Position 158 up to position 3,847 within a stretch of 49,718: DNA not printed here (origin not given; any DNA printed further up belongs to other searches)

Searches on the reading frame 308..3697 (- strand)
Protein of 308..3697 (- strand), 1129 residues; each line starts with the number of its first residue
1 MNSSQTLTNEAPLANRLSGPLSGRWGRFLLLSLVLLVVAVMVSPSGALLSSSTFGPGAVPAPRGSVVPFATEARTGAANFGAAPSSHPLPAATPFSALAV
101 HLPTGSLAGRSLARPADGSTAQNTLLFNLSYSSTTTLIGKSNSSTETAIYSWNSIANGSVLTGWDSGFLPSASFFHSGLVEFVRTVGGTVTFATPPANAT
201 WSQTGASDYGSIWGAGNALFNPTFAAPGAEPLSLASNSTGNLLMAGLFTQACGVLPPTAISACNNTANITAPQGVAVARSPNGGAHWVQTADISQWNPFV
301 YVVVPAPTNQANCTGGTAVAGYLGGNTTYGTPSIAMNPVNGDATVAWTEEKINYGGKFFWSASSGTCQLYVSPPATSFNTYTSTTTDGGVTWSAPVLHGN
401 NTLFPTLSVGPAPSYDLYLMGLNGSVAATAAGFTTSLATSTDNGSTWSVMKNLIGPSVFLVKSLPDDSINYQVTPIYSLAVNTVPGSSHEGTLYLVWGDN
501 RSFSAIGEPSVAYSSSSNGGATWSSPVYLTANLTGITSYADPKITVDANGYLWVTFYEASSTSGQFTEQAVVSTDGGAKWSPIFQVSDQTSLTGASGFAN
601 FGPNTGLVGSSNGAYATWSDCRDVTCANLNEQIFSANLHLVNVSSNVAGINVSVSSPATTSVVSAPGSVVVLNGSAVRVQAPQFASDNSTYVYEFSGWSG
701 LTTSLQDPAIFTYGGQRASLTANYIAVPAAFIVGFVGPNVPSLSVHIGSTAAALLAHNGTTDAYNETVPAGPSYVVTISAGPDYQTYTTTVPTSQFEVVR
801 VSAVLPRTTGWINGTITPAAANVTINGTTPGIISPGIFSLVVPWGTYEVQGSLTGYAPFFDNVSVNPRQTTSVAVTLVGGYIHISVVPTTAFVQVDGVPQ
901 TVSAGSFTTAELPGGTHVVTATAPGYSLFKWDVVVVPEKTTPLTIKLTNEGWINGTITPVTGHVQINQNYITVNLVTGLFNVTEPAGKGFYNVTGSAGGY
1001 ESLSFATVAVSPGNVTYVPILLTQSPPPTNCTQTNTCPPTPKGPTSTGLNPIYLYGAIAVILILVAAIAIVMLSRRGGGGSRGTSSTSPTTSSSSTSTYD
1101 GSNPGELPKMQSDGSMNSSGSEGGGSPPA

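Call 33: search_protein_families(library=pfam, proteins=[window:308-3697:-], max_evalue=0.1)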
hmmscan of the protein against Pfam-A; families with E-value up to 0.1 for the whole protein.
window:308-3697:- (1129 aa): 8 families
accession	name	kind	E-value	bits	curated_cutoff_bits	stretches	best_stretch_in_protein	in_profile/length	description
PF08308.17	PEGA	-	2.7e-10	40.4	20.8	2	818-878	10-68/71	PEGA domain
PF13088.12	BNR_2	-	4.9e-10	39.7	31.4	1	482-583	53-153/277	BNR repeat-like domain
PF13620.12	CarboxypepD_reg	-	6.3e-06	26.9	32.3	2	900-948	33-82/82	Carboxypeptidase regulatory-like domain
PF13715.12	CarbopepD_reg_2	-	0.00028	21.3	32.2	0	820-877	16-76/88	CarboxypepD_reg-like domain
PF02012.26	BNR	-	0.0016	18.5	27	0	384-393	2-11/12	BNR/Asp-box repeat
PF21827.1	New_glue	-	0.0076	16.4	31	1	1061-1103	6-47/94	New glue protein family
PF24316.1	Tli3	-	0.019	15.7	27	0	537-590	49-105/129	T6SS Tli3 immunity protein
PF15902.12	Sortilin-Vps10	-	0.036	13.3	33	0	515-585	49-114/446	Sortilin, neurotensin receptor 3,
